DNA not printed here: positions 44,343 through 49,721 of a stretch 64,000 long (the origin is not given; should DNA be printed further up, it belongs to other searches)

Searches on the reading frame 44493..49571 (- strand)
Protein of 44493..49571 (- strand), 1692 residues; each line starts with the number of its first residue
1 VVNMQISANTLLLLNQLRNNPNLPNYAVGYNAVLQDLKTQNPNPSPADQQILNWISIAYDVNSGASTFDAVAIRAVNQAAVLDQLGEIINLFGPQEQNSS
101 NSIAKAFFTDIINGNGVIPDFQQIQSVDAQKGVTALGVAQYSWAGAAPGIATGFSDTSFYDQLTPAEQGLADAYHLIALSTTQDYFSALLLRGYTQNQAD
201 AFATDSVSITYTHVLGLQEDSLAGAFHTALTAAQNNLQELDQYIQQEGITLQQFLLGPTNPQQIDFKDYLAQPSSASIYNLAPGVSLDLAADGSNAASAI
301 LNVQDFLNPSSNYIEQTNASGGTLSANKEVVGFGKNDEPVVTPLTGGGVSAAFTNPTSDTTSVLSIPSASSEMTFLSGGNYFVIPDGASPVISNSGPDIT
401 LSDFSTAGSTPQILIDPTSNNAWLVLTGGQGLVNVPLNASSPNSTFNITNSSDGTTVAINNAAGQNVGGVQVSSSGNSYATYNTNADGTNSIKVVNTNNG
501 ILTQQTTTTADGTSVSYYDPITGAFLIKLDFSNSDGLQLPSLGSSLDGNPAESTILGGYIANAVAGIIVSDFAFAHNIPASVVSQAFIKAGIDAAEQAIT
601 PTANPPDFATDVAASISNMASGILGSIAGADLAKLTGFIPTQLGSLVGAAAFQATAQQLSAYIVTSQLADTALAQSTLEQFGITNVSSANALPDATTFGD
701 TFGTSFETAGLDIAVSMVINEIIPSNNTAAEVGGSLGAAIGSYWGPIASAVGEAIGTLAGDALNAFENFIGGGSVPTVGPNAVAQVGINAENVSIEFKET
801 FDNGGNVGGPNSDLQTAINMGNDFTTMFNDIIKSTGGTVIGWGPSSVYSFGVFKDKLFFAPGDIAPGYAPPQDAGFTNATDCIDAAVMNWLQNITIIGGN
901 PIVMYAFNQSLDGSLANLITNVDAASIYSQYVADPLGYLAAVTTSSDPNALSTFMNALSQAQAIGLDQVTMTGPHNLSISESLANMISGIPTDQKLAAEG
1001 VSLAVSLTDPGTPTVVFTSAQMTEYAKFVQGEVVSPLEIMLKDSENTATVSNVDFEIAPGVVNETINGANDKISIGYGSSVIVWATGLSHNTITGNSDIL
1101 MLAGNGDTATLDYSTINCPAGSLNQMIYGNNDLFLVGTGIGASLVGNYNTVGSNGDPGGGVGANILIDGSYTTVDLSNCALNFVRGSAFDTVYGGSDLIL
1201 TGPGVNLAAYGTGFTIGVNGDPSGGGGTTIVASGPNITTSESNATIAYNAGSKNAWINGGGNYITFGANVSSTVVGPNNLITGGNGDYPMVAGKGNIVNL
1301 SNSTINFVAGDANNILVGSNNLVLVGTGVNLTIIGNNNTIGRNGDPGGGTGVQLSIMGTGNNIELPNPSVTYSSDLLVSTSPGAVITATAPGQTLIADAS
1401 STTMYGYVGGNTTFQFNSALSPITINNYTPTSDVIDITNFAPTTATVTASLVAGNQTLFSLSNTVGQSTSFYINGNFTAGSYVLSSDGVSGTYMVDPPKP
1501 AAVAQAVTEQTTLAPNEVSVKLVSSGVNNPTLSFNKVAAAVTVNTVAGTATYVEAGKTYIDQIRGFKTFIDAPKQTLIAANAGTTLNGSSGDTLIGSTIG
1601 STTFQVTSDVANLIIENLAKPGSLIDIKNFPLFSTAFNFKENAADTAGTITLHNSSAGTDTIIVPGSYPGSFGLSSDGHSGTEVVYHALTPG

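Call 6: search_protein_families(library=pfam, proteins=[window:44493-49571:-], max_evalue=0.1)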
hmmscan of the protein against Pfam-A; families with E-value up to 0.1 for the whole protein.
window:44493-49571:- (1692 aa): 0 families

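Call 34: search_protein_families(library=ncbifam, proteins=[window:44493-49571:-], max_evalue=0.1)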
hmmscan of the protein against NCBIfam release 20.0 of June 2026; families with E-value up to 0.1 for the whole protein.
window:44493-49571:- (1692 aa): 0 families
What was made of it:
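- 44493..49571 (-): 1692-aa ORFan 90 nt upstream on the same strand, possibly in the same transcription unit. No Pfam or NCBIfam hit (calls 6, 34).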

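Call 35: search_protein_families(library=padloc, proteins=[window:44493-49571:-], max_evalue=0.1)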
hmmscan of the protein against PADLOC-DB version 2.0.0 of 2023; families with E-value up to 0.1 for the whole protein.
window:44493-49571:- (1692 aa): 0 families

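Call 64: find_homologous_proteins(query=window:44493-49571:-, max_evalue=0.001)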
Query window:44493-49571:- (1692 aa): 1 proteins with E <= 0.001 among 8000 candidates.
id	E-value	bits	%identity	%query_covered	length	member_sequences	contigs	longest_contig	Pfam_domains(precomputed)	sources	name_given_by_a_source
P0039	0.0e+0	3617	100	100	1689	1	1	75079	-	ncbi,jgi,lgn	-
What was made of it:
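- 44493..49571 (-): The only database match is itself (call 64).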
